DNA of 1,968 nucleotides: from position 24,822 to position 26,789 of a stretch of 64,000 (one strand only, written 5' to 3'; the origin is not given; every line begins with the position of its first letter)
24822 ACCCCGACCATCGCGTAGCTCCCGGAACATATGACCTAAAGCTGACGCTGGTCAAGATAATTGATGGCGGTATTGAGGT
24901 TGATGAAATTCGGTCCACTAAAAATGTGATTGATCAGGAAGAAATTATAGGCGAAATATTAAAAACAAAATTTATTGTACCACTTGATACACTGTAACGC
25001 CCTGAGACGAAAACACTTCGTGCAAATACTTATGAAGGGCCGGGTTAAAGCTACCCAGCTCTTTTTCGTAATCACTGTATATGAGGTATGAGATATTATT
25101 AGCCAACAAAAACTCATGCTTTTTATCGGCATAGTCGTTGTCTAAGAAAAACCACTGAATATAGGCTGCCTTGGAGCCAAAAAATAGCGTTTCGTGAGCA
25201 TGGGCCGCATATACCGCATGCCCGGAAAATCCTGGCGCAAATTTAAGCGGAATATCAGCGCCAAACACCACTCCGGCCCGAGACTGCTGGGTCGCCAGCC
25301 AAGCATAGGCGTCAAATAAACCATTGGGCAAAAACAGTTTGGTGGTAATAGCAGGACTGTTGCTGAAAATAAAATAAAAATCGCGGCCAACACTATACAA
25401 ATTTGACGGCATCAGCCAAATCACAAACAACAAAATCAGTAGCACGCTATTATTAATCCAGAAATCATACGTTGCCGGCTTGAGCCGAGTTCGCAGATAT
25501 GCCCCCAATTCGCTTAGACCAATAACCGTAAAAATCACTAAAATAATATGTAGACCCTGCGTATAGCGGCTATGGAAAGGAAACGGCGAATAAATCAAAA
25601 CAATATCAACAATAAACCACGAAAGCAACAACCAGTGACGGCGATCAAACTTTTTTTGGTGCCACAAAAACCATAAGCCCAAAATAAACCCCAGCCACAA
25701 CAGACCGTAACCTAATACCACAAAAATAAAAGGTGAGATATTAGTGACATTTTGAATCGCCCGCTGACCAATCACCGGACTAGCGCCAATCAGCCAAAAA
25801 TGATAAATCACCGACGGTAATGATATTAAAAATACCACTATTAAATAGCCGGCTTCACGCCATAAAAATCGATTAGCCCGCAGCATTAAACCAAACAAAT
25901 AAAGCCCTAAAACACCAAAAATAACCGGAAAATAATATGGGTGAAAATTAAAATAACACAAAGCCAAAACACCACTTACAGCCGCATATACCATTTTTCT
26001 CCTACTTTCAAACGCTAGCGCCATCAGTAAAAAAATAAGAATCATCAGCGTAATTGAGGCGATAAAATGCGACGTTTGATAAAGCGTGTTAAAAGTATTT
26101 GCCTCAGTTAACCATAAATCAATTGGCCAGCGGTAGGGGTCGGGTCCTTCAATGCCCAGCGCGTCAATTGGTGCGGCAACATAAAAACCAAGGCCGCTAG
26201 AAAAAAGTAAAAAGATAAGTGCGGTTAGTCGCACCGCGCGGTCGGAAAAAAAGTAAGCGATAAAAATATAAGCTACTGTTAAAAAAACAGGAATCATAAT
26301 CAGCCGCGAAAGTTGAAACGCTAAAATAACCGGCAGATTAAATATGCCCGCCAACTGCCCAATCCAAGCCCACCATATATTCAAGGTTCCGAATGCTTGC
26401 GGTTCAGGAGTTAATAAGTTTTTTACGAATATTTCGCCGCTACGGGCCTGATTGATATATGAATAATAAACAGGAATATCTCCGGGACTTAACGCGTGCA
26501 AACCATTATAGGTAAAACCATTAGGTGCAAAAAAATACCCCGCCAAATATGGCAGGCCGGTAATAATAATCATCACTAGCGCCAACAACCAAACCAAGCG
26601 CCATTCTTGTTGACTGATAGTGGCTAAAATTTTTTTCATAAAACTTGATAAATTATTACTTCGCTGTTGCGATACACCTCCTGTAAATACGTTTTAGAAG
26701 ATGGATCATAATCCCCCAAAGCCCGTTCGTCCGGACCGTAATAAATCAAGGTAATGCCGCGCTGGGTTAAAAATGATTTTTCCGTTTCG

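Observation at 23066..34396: Eleven-kb envelope glycosylation block: three tandem Dpm1-like GT2 genes, five large GT-C-like membrane proteins (two as tandem paralogs) and PGI/PMI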

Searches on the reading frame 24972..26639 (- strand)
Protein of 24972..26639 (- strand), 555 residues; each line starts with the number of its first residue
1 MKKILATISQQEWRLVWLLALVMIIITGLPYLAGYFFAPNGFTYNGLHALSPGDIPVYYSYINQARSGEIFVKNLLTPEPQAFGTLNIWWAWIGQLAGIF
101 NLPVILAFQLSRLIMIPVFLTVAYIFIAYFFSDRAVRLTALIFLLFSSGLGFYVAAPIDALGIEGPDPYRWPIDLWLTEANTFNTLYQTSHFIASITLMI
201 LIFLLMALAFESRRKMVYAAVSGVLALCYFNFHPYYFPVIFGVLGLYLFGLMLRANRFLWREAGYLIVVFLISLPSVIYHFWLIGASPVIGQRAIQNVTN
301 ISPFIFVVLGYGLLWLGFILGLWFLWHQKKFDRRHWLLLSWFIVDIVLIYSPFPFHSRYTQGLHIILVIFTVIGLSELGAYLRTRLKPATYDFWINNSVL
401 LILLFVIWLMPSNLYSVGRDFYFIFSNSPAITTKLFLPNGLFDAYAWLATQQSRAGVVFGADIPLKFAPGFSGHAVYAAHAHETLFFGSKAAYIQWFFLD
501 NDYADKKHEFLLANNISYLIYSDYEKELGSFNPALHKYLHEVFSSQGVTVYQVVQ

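Call 3: search_protein_families(library=pfam, proteins=[window:24972-26639:-], max_evalue=0.01)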
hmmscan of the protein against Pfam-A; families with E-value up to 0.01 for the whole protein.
window:24972-26639:- (555 aa): 0 families

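Call 4: search_protein_families(library=ncbifam, proteins=[window:24972-26639:-], max_evalue=0.01)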
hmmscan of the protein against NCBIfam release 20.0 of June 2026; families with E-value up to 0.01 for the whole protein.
window:24972-26639:- (555 aa): 0 families

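Call 18: search_solved_structures(query=window:24972-26639:-, max_evalue=1)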
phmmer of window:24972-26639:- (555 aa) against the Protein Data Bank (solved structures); distinct sequences matched with E-value up to 1: 0.

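Call 19: find_homologous_proteins(query=window:24972-26639:-, max_evalue=0.001)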
Query window:24972-26639:- (555 aa): 127 proteins with E <= 0.001 among 8000 candidates; the best 120 are listed.
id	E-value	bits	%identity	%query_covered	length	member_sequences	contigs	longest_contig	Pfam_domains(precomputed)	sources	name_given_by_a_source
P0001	0.0e+0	1247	100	100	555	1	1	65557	-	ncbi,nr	ncbi:MAG: hypothetical protein HUU49_04885 [Candidatus Buchananbacteria bacterium]|nr:hypothetical p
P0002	3.9e-283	959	75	100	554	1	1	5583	-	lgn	-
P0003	7.0e-222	757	61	100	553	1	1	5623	-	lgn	-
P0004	9.6e-218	743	61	100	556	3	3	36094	-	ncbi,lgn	-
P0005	4.2e-213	728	60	100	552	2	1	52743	-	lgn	-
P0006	2.3e-208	712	60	100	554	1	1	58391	-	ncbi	-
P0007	1.0e-205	703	58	100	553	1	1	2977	-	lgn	-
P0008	1.6e-205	703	59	100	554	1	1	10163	-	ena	-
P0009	1.8e-203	696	59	100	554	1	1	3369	-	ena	-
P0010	1.0e-202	693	61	100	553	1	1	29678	-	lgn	-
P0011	3.6e-201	688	59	100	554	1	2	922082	-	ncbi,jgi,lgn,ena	ncbi:MAG: hypothetical protein WC675_04305 [Patescibacteria group bacterium]|jgi:hypothetical protei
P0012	7.1e-200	684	58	100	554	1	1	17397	-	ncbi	-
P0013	9.6e-199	680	58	100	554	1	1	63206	-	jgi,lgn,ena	-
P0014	3.5e-197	675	55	100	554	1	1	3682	-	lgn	-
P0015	2.1e-196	672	56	100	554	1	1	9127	-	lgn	-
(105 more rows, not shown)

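Call 29: search_solved_structures(query=A1, max_evalue=10)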
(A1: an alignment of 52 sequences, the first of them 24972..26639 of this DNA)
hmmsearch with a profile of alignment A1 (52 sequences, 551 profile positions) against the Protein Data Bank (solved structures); distinct sequences matched with E-value up to 10: 181 (the best 60 are shown).
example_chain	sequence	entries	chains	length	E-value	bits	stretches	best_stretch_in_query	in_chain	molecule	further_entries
9qk2_D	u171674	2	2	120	0.019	16.7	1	10-60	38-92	Anti-C4b nanobody B12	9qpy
7b2q_D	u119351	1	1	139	0.027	16.2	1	10-60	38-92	Anti-C4b nanobody B12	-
9fxf_A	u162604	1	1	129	0.033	15.9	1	39-62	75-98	VHH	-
8s4u_B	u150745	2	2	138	0.045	15.5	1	39-75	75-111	Nanobody 3.4 | Nb3.4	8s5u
8xld_B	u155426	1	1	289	0.046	15.4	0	13-60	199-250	Nanobody(Staygold-S2G10)-Nanobody(Staygold-S4F1)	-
7d30_A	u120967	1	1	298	0.047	15.4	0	39-63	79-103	sybody fusion of MR17-SR31 with a GS linker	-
7b17_B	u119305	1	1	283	0.055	15.2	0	39-61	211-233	SARS-CoV-2 neutralizing biparatopic nanobody VE,nanobody E from Lama glama,SARS-CoV-2 neut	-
9o9a_A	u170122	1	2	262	0.059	15.1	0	39-69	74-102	DR3087 IL-18 Surrogate Cytokine Agonist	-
9mte_B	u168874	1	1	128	0.063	15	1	39-71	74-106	VHH nanobody 47D05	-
8im0_B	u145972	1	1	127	0.068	14.9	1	39-82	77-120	LaM8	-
6ocd_B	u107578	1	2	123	0.094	14.4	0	31-60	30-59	VHH antibody V6D4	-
9qk0_F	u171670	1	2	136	0.099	14.3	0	39-60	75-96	a2VHH25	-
7djy_A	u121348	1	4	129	0.099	14.3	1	10-59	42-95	Clec4f Nanobody 322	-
21tv_A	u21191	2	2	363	0.11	14.2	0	39-60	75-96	Ozoralizumab (OZR) | anti-TNF-alpha nanobodies, TNF30, derived from Ozoralizumab (OZR)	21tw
4yuu_Y1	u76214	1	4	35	0.14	13.9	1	12-40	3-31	Photosystem II reaction center protein Ycf12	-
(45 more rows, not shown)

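Call 30: find_encoding_contigs(protein=P0011, flank=10000, max_places=2)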
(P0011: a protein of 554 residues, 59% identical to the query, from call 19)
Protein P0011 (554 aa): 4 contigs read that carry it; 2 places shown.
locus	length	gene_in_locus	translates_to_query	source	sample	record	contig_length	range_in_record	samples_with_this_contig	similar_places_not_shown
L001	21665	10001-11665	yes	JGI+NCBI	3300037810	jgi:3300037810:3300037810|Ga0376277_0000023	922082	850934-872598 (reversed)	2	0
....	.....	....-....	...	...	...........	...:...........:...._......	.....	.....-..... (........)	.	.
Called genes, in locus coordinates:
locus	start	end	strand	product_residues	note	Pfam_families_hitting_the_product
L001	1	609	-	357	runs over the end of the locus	PF00723:Glyco_hydro_15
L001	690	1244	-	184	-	PF02075:RuvC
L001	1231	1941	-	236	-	PF20772:TACO1_YebC_N, PF01709:Transcrip_reg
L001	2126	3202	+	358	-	PF10432:bact-PGI_C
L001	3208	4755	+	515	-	-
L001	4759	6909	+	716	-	PF11617:Cu-binding_MopE, PF00884:Sulfatase, PF16347:SGSH_C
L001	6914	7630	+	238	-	PF00535:Glycos_transf_2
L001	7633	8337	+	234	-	PF00535:Glycos_transf_2, PF13641:Glyco_tranf_2_3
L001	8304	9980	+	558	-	-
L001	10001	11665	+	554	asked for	-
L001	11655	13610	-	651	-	PF09852:DUF2079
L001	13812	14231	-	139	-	PF18895:T4SS_pilin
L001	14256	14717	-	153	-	PF18895:T4SS_pilin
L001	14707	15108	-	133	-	PF18895:T4SS_pilin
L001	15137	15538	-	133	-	PF18895:T4SS_pilin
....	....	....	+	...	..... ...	-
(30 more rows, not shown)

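Call 31: predict_structure(alignment_id=A1)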
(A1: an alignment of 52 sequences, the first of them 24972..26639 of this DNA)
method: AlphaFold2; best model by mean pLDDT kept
length: 555 residues; sequences in the alignment: 52
mean_pLDDT: 95.1   pTM: 0.94
mean pLDDT of the five models: 95.1, 94.9, 94.4, 94.3, 94.2
residues with pLDDT >= 90: 502; 70-90: 49; 50-70: 4; < 50: 0
segments of 3 or more residues with pLDDT < 50: none
pLDDT, mean of each block of 10 residues (from residue 1): 93 98 97 93 88 92 97 96 95 98 96 98 98 97 98 91 76 93 97 98 97 88 98 97 98 97 98 98 96 90 94 98 97 97 97 94 98 97 96 95 97 94 89 91 96 88 95 95 94 98 97 97 96 97 96 94
secondary structure, 60 per line:
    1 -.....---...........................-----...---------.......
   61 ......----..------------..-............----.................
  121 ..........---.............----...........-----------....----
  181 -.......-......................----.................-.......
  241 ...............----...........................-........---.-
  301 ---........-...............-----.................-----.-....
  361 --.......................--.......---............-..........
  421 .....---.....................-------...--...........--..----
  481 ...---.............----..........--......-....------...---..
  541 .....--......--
elements in order: H2-6 H10-36 E42-44 H54-66 H88-99 H104-130 H134-146 H151-161 H173-176 H182-188 H190-211 H216-232 H234-255 H260-286 H288-295 H304-311 H313-327 H333-349 H357-360 H363-385 H388-394 H398-409 H411-425 H429-435 E436-438 H439-449 E457-459 H462-472 H487-499 H504-513 E516-521 H523-526 E539-545 E548-553

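Call 33: fold_search(model_id=the predicted structure, library=pdb)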
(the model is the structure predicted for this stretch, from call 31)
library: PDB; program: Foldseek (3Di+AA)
matches with E <= 10: 299; with E <= 0.001: 26
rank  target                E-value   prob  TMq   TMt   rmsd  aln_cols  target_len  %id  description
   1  9n9j_I                4.3e-10  1.00  0.51  0.43  11.3       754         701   10  Structure of a GRP94 folding intermediate engaged with a CCDC134- and FKBP11-bound secretory translocon (released 2025-11-19)
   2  6ezn_F                7.0e-10  1.00  0.54  0.48  12.5       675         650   14  Cryo-EM structure of the yeast oligosaccharyltransferase (OST) complex (released 2018-01-17)
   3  8b6l_I                2.1e-09  1.00  0.53  0.45   9.5       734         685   11  Subtomogram average of the human Sec61-TRAP-OSTA-translocon (released 2022-12-07)
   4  8age_A                2.4e-09  1.00  0.58  0.51   9.8       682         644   13  Structure of yeast oligosaccharylransferase complex with acceptor peptide bound (released 2022-12-07)
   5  7oci_F                4.6e-09  1.00  0.56  0.50   9.4       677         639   13  Cryo-EM structure of yeast Ost6p containing oligosaccharyltransferase complex (released 2022-02-16)
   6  8agb_A                6.9e-09  1.00  0.54  0.48  10.3       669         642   13  Structure of yeast oligosaccharylransferase complex with lipid-linked oligosaccharide bound (released 2022-12-07)
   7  6s7o_A                7.5e-09  1.00  0.50  0.44  11.3       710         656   11  Cryo-EM structure of human oligosaccharyltransferase complex OST-A (released 2019-12-18)
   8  6c26_A                1.8e-08  1.00  0.57  0.50  10.5       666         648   12  The Cryo-EM structure of a eukaryotic oligosaccharyl transferase complex (released 2018-01-31)
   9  6s7t_A                2.1e-08  1.00  0.45  0.38  12.0       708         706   14  Cryo-EM structure of human oligosaccharyltransferase complex OST-B (released 2019-12-18)
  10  8agc_A                3.5e-08  1.00  0.58  0.48   9.3       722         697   12  Structure of yeast oligosaccharylransferase complex with lipid-linked oligosaccharide and non-acceptor peptide bound (released 2022-12-07)
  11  6ftg_5                3.8e-08  1.00  0.55  0.48  10.8       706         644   12  Subtomogram average of OST-containing ribosome-translocon complexes from canine rough microsomal membranes (released 2018-03-21)
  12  7zlg_A                5.7e-08  1.00  0.46  0.41  12.9       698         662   12  Cryo-EM structure of C-mannosyltransferase CeDPY19, in complex with acceptor peptide and bound to CMT2-Fab and anti-Fa (released 2023-01-11)
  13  8pn9_A                6.8e-08  1.00  0.54  0.48   9.7       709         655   11  Structure of human oligosaccharyltransferase OST-A complex bound to NGI-1 (released 2024-05-08)
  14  5gmy_A                7.8e-08  1.00  0.48  0.34  13.3       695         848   13  Crystal structure of the Archaeoglobus fulgidus oligosaccharyltransferase (O29867_ARCFU) tethered with an acceptor pep (released 2017-02-01)
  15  8if8_C                2.2e-07  1.00  0.50  0.47   8.6       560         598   13  Arabinosyltransferase AftA (released 2023-05-31)
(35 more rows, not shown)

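Call 94: find_related_loci(query=A1, collection=viral_contigs, flank=6000)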
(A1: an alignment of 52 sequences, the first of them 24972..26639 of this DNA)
Query A1 (555 aa) in viral_contigs; peptide patterns used: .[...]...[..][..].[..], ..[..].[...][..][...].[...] (x = any residue, [..] = any of these).
103 stretches matched a pattern, but none encodes a relative of the query by tblastn (E <= 1e-3).

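Call 98: search_protein_families(library=pfam, alignment_id=A1, max_evalue=1)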
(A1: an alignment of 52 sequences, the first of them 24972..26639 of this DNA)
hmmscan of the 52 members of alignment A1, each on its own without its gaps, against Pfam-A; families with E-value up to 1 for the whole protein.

A. member 1, window:24972-26639:- (555 aa): 0 families

B. families by the number of members that match (of 52 scanned): 16 families
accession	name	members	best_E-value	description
PF20176.3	DUF6541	3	0.0011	Family of unknown function (DUF6541)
PF20604.3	DUF6798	3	0.0074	Domain of unknown function (DUF6798)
PF04971.17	Phage_holin_2_1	1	0.014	Bacteriophage P21 holin S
PF07784.16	DUF1622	1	0.02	Protein of unknown function (DUF1622)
PF19470.4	DUF6007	1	0.027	Family of unknown function (DUF6007)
PF22836.1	TEX13B_C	1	0.028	Testis-expressed protein 13B, C-terminal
PF14037.11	YoqO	1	0.037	YoqO-like protein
PF19165.5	DUF5847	1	0.1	Family of unknown function (DUF5847)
PF06618.16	DUF1148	1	0.13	Protein of unknown function (DUF1148)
PF21493.2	TubZ_C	1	0.17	Tubulin-like protein TubZ, C-terminal domain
PF22980.2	Myb_DNA-bind_8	1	0.18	Myb-like DNA-binding domain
PF19617.4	DUF6122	1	0.22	Family of unknown function (DUF6122)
PF05791.16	Bacillus_HBL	1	0.24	Bacillus haemolytic enterotoxin (HBL)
PF18998.6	Flg_new_2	1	0.29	Divergent InlB B-repeat domain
PF10990.13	DUF2809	1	0.42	Protein of unknown function (DUF2809)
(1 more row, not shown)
